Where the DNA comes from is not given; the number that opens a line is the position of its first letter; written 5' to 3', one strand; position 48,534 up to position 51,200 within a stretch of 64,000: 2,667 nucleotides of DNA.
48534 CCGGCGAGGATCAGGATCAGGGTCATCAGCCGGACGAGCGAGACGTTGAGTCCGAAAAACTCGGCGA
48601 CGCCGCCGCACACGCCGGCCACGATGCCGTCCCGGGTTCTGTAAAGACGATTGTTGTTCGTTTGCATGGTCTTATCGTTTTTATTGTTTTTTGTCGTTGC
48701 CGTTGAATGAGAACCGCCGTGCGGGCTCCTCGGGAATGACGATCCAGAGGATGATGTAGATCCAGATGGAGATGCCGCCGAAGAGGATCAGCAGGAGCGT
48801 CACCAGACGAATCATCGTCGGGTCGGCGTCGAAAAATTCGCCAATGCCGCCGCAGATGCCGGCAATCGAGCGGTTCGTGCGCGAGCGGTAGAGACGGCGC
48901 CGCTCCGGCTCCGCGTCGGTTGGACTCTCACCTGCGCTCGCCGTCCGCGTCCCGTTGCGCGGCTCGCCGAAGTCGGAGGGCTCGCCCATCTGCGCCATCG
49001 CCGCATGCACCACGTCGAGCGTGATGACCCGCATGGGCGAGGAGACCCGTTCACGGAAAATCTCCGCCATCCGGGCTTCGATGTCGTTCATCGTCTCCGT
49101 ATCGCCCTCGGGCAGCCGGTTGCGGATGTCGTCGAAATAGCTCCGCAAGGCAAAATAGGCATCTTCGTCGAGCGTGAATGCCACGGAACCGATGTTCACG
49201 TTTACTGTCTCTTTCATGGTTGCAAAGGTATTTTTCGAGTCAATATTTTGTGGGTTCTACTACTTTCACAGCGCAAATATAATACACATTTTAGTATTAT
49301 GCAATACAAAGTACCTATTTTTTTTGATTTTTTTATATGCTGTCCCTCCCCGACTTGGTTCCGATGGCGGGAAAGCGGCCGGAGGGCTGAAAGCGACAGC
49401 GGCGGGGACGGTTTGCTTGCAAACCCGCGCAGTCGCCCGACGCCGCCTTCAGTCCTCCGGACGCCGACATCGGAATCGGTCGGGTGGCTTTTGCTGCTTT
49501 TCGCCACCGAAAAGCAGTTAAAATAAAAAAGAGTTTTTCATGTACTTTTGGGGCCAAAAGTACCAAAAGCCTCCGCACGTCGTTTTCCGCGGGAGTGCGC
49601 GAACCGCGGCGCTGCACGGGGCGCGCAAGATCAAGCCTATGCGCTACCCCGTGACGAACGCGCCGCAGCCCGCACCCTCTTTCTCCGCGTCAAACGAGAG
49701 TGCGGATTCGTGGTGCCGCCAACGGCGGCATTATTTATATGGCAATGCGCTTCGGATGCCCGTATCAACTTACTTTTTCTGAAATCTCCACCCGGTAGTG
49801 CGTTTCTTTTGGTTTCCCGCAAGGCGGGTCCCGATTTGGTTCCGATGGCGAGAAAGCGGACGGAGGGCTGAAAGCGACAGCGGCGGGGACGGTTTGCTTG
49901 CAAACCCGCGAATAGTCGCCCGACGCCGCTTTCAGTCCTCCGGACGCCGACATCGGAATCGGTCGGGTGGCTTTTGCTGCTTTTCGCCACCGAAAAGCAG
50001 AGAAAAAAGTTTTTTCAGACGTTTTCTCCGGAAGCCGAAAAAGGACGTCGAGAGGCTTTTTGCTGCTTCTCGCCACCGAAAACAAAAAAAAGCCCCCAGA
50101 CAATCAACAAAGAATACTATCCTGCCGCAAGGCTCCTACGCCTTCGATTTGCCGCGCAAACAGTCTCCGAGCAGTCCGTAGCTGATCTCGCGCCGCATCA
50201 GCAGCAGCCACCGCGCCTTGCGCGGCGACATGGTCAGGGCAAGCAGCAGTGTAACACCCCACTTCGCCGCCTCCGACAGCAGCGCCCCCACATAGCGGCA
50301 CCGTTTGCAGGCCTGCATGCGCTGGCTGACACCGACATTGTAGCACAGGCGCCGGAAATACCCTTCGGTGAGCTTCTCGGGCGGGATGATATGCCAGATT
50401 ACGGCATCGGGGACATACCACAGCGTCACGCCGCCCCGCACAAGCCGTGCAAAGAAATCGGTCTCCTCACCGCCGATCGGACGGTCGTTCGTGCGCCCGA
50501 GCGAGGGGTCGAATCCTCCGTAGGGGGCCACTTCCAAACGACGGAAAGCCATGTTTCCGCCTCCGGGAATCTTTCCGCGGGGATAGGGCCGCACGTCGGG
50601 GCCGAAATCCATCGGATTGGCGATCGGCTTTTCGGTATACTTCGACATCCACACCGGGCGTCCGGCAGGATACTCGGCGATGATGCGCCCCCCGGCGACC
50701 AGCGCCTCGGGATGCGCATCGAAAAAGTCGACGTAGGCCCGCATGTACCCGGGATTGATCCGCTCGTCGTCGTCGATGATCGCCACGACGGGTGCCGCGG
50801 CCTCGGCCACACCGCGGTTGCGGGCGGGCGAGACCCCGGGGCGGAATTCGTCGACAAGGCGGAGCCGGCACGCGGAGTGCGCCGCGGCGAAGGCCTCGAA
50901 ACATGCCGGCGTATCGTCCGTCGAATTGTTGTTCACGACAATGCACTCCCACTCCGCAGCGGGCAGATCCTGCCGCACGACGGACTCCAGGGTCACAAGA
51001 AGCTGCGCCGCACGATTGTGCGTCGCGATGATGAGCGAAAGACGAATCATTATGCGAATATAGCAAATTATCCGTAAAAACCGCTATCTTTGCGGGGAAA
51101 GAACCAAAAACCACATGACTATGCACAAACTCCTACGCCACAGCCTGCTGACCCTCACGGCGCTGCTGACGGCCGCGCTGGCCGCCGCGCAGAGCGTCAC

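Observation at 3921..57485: Dispersed family of ~500-bp highly structured non-coding units in tandem arrays at three loci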

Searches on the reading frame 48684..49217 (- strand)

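Call 87: search_protein_families(library=pfam, proteins=[window:48684-49217:-], max_evalue=0.01)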
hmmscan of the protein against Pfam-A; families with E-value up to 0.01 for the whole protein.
window:48684-49217:- (178 aa): 1 family
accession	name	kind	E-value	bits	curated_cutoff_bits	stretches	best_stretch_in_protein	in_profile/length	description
PF04024.17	PspC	-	5.9e-24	84.1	25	1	107-164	1-58/58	PspC domain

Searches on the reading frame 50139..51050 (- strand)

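Call 87: search_protein_families(library=pfam, proteins=[window:50139-51050:-], max_evalue=0.01)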
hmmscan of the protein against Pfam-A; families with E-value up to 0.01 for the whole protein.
window:50139-51050:- (304 aa): 4 families
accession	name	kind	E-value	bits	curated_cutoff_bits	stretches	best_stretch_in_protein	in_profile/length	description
PF00535.33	Glycos_transf_2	-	1.7e-24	87.1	23.3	1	5-171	1-161/168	Glycosyl transferase family 2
PF13641.12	Glyco_tranf_2_3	-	8.1e-15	55.9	27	1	4-227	3-217/230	Glycosyltransferase like family 2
PF13632.12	Glyco_trans_2_3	-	1.4e-08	35.2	27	1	89-276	2-182/198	Glycosyl transferase family group 2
PF10111.15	Glyco_tranf_2_2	-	0.00015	21.8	27.3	1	32-100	28-96/276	Glycosyltransferase like family 2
